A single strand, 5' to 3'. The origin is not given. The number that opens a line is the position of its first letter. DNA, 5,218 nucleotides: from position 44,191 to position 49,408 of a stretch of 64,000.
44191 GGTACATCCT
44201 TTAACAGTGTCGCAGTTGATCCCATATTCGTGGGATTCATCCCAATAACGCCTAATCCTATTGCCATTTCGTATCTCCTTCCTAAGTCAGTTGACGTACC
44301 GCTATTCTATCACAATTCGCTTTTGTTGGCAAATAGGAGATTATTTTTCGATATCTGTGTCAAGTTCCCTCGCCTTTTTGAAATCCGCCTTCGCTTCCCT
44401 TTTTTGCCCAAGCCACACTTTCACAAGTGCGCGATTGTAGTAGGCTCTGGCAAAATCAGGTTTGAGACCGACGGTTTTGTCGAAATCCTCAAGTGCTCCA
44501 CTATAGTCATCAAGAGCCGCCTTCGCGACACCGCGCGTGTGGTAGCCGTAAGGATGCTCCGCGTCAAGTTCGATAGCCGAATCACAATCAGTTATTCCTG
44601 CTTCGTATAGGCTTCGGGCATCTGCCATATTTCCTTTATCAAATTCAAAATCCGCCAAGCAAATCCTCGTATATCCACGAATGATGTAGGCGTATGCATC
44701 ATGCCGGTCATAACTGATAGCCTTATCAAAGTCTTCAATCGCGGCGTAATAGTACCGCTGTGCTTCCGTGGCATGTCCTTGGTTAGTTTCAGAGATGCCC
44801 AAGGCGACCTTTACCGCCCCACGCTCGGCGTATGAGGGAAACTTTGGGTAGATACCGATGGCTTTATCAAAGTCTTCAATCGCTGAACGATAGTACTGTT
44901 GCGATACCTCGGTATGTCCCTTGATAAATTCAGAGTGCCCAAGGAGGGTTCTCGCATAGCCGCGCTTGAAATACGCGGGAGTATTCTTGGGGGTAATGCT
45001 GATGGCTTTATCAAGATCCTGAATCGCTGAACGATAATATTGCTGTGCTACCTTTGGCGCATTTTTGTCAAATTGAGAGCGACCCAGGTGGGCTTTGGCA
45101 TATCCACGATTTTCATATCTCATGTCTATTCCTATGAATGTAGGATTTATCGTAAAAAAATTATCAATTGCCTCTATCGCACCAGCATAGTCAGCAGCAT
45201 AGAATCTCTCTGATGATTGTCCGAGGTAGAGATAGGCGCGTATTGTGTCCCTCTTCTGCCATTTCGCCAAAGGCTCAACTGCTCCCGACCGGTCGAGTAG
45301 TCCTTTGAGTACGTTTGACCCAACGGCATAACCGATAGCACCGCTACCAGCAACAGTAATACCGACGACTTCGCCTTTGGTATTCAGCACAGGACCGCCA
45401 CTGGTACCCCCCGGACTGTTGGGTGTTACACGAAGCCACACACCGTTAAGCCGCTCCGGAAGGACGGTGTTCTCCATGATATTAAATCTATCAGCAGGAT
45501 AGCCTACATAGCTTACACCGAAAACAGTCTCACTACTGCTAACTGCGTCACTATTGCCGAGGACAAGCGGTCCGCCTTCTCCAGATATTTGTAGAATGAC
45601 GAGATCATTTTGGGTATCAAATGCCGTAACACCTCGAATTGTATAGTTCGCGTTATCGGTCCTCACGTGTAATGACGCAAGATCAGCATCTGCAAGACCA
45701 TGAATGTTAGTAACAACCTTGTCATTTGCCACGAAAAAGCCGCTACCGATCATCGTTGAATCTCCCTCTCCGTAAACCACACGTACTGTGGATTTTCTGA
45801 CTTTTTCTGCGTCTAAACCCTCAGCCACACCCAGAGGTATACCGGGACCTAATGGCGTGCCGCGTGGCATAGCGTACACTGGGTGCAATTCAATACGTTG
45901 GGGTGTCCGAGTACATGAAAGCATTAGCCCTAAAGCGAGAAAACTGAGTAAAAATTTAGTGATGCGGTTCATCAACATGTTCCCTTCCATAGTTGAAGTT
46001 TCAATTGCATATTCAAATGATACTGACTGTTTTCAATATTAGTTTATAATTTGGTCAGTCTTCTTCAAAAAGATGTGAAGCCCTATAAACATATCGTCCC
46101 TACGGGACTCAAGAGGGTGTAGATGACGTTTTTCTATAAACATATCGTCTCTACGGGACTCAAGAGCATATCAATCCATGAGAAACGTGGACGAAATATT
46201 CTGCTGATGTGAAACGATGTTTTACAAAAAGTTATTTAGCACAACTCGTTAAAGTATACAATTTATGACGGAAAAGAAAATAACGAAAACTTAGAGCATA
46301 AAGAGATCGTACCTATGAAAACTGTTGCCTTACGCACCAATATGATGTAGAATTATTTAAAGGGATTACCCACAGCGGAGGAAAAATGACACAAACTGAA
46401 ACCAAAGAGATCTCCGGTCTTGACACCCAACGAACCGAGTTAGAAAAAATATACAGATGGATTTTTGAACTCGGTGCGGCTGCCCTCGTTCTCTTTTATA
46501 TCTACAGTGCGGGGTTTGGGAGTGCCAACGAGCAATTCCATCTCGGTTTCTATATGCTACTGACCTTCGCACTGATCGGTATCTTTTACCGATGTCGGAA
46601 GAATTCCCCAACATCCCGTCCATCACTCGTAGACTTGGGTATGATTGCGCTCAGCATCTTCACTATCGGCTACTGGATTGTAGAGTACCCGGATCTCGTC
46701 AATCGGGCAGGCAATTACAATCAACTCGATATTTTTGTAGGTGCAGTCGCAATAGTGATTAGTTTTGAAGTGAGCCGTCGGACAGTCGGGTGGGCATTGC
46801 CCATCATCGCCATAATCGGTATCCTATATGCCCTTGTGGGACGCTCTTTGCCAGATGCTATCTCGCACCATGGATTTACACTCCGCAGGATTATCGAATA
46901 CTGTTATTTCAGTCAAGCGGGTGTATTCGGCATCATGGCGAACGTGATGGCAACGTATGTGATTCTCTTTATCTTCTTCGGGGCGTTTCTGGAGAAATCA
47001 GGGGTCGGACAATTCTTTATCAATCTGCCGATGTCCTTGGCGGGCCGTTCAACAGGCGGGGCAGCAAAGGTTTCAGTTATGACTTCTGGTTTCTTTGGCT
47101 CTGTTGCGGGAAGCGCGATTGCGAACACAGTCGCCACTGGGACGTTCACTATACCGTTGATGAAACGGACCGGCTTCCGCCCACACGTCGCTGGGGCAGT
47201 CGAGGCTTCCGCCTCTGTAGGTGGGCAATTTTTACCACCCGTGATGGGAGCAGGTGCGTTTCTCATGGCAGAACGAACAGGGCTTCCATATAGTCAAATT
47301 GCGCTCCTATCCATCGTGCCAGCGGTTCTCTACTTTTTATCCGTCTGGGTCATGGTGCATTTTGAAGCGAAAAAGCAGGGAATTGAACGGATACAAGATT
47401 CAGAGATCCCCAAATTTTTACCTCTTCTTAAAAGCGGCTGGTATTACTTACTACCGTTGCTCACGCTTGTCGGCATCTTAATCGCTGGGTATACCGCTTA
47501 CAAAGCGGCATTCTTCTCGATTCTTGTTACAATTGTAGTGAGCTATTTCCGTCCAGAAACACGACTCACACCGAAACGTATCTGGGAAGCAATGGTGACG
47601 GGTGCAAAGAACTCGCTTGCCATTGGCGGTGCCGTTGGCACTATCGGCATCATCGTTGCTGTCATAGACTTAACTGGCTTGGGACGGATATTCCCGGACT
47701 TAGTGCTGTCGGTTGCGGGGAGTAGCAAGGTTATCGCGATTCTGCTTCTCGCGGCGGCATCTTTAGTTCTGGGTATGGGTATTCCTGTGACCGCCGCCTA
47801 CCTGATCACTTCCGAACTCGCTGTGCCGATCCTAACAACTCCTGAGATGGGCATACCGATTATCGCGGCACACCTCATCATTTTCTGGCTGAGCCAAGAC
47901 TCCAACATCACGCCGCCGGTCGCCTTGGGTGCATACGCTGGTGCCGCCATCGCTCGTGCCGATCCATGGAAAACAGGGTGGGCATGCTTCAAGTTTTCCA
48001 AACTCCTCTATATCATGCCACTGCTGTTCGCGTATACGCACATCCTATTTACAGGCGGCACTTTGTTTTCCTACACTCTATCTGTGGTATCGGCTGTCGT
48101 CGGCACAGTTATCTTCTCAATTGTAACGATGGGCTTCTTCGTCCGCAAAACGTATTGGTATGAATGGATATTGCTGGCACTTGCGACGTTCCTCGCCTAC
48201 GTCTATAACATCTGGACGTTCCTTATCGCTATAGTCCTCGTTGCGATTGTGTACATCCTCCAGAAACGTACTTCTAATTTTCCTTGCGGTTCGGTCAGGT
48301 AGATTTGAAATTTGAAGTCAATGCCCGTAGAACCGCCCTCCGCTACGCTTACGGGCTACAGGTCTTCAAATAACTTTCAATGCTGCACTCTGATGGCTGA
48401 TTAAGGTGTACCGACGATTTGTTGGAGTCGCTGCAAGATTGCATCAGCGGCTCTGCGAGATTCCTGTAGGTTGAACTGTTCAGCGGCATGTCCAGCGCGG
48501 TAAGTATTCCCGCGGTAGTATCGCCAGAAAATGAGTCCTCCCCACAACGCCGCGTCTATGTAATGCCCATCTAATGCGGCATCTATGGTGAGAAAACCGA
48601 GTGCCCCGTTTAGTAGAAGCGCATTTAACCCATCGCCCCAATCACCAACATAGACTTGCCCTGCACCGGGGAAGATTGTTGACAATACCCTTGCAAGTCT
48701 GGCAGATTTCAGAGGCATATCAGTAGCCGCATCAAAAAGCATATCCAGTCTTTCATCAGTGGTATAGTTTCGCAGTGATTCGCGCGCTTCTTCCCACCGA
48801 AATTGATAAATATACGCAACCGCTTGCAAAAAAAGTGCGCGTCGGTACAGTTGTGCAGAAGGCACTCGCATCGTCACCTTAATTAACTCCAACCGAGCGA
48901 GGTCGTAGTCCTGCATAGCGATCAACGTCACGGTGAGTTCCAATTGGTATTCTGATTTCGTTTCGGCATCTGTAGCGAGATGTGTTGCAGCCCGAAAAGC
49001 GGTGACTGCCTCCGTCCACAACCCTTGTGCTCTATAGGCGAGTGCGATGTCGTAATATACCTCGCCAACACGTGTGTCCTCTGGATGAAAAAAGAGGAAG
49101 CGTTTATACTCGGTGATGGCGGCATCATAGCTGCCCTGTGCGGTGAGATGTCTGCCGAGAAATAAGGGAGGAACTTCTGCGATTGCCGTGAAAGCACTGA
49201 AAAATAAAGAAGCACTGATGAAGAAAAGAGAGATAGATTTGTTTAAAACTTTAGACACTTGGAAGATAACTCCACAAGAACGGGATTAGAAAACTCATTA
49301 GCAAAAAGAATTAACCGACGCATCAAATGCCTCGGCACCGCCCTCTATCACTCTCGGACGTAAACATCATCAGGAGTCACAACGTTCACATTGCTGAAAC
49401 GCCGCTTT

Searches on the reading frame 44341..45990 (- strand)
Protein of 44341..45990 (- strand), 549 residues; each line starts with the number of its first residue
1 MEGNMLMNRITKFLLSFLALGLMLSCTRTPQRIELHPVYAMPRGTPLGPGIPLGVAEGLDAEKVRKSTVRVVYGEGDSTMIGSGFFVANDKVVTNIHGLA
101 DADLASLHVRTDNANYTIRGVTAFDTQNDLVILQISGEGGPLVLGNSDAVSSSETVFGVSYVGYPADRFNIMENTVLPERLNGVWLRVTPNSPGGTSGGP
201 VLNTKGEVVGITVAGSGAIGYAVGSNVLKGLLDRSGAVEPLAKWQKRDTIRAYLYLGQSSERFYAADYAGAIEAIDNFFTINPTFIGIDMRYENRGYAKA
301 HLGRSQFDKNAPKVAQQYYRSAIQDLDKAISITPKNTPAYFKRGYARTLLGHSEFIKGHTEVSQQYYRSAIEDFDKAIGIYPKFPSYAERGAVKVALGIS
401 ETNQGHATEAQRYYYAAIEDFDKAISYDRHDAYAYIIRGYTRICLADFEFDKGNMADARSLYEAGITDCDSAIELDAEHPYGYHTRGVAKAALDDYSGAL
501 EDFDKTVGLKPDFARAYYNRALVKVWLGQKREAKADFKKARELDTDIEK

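Call 39: search_protein_families(library=pfam, proteins=[window:44341-45990:-], max_evalue=0.001)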
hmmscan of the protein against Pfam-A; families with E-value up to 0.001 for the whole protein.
window:44341-45990:- (549 aa): 13 families
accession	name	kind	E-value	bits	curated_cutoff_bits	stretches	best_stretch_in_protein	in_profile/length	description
PF00515.34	TPR_1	-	2.3e-16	59.2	27.8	1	514-544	1-31/34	Tetratricopeptide repeat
PF13365.12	Trypsin_2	-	1.9e-15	58.3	27.6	1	82-211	1-144/144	Trypsin-like peptidase domain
PF13414.12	TPR_11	-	2.8e-14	53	26.8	1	315-347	6-38/42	TPR repeat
PF13181.12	TPR_8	-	3.4e-14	52.2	25.7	0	514-544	1-31/34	Tetratricopeptide repeat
PF07719.23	TPR_2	-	5.4e-13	48.4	27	0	514-545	1-32/34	Tetratricopeptide repeat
PF13371.12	TPR_9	-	9.7e-10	38.8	35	1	461-512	10-61/73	Tetratricopeptide repeat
PF13431.12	TPR_17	-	1.3e-08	34.9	24.4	0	327-353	3-29/34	Tetratricopeptide repeat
PF13428.12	TPR_14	-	8.7e-08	32.6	23.5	0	443-474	5-36/44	Tetratricopeptide repeat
PF14559.12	TPR_19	-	2e-06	28.5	25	0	493-535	4-46/68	Tetratricopeptide repeat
PF13424.12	TPR_12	-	1.2e-05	25.8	30.1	0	487-544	17-75/77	Tetratricopeptide repeat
PF25570.1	TPR_DENND3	-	5.8e-05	23.5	27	0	313-375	18-71/115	DENND3-like, TPR repeats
PF13374.12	TPR_10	-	0.00013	22.3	27.5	0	514-542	2-30/42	Tetratricopeptide repeat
PF04212.24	MIT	-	0.00022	21.7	30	0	396-429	9-42/66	MIT (microtubule interacting and transport) domain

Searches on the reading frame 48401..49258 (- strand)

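Call 39: search_protein_families(library=pfam, proteins=[window:48401-49258:-], max_evalue=0.001)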
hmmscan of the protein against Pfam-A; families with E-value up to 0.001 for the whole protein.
window:48401-49258:- (285 aa): 8 families
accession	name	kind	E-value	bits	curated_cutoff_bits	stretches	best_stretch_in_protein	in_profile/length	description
PF07719.23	TPR_2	-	5.5e-08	32.8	27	0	66-95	2-31/34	Tetratricopeptide repeat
PF13174.12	TPR_6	-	1.8e-07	31.7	26.3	0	66-90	1-25/33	Tetratricopeptide repeat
PF13414.12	TPR_11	-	4e-06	26.8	26.8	0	35-53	1-19/42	TPR repeat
PF13428.12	TPR_14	-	1.6e-05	25.6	23.5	0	34-64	7-37/44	Tetratricopeptide repeat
PF13432.12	TPR_16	-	0.00014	22.7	32.7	1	34-95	3-61/65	Tetratricopeptide repeat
PF00515.34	TPR_1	-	0.00031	20.9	27.8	0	66-92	2-28/34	Tetratricopeptide repeat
PF13181.12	TPR_8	-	0.00035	20.9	25.7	0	66-92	2-28/34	Tetratricopeptide repeat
PF13424.12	TPR_12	-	0.0005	20.7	30.1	0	33-92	8-72/77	Tetratricopeptide repeat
